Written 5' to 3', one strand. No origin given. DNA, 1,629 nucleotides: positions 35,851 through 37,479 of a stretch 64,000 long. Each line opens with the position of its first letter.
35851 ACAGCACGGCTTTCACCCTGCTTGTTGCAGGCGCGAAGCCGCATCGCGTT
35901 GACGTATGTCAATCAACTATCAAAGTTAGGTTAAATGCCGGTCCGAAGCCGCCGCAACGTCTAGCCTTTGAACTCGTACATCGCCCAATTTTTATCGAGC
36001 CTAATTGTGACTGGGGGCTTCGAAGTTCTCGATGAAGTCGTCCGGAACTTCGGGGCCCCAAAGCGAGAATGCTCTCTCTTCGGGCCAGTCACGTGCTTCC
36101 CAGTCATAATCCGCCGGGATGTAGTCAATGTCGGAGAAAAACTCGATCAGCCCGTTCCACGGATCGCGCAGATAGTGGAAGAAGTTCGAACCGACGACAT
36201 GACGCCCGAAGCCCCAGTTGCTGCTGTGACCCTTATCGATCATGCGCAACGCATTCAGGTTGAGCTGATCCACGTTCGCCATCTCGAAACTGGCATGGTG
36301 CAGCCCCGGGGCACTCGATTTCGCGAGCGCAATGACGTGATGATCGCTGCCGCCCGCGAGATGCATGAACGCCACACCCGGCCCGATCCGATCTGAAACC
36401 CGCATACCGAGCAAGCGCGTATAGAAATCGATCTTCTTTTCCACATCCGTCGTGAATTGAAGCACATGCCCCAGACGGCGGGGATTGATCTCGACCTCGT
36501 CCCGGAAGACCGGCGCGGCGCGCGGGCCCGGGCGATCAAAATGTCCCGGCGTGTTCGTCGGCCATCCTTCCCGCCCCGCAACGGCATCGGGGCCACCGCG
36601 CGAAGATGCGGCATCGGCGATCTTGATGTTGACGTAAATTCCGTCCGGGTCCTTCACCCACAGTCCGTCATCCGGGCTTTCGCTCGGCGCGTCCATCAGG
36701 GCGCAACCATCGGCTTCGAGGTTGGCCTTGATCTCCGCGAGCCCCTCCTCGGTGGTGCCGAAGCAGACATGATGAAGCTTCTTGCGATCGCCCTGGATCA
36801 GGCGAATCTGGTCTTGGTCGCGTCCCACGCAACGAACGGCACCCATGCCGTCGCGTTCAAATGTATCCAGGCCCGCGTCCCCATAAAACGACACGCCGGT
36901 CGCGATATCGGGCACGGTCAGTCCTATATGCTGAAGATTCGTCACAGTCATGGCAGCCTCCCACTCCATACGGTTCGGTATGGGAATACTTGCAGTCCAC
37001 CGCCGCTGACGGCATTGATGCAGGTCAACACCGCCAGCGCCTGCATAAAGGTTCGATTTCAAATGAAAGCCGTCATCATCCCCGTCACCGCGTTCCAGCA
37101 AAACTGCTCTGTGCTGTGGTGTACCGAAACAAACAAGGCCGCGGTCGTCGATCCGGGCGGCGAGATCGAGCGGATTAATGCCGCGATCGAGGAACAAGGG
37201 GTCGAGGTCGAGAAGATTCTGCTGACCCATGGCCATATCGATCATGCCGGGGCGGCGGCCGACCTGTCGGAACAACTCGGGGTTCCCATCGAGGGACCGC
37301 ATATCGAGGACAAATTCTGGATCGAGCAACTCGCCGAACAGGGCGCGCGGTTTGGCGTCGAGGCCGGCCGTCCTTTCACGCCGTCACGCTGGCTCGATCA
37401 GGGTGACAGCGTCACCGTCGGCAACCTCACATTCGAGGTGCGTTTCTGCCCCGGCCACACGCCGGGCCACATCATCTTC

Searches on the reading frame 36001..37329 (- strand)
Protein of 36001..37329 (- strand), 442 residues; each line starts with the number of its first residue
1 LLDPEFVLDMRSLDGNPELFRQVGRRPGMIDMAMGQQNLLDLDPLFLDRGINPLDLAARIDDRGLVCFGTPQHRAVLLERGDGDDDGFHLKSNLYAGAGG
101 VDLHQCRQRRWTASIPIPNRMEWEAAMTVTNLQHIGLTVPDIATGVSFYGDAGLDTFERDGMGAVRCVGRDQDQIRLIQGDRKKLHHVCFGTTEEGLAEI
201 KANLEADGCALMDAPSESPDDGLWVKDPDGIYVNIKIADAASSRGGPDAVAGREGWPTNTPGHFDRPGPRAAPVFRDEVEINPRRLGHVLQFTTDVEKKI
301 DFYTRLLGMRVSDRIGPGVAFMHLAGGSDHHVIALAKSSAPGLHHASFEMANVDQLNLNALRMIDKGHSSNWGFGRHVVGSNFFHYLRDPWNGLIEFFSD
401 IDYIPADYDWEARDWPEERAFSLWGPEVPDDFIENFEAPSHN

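Call 54: search_protein_families(library=pfam, proteins=[window:36001-37329:-], max_evalue=0.00001)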
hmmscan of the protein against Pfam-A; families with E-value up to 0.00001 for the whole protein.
window:36001-37329:- (442 aa): 2 families
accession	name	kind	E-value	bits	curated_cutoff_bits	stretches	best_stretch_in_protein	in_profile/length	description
PF00903.31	Glyoxalase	-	2.6e-19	70.2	20.6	1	285-397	1-121/121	Glyoxalase/Bleomycin resistance protein/Dioxygenase superfamily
PF13669.12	Glyoxalase_4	-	1.9e-06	28.6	27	0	133-219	1-101/109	Glyoxalase/Bleomycin resistance protein/Dioxygenase superfamily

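Call 60: search_protein_families(library=ncbifam, proteins=[window:36001-37329:-], max_evalue=1e-10)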
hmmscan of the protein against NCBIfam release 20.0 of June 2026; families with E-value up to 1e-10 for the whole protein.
window:36001-37329:- (442 aa): 3 families
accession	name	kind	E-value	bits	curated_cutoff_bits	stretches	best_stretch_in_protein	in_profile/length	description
TIGR02295.1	HpaD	equivalog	3e-26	92.3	321.4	1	131-434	4-295/298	3,4-dihydroxyphenylacetate 2,3-dioxygenase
TIGR03211.1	catechol_2_3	equivalog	8e-20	71.3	320.2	1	129-420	2-283/303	catechol 2,3-dioxygenase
TIGR03213.1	23dbph12diox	equivalog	2.1e-14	53.7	366.45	1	271-400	128-264/287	biphenyl-2,3-diol 1,2-dioxygenase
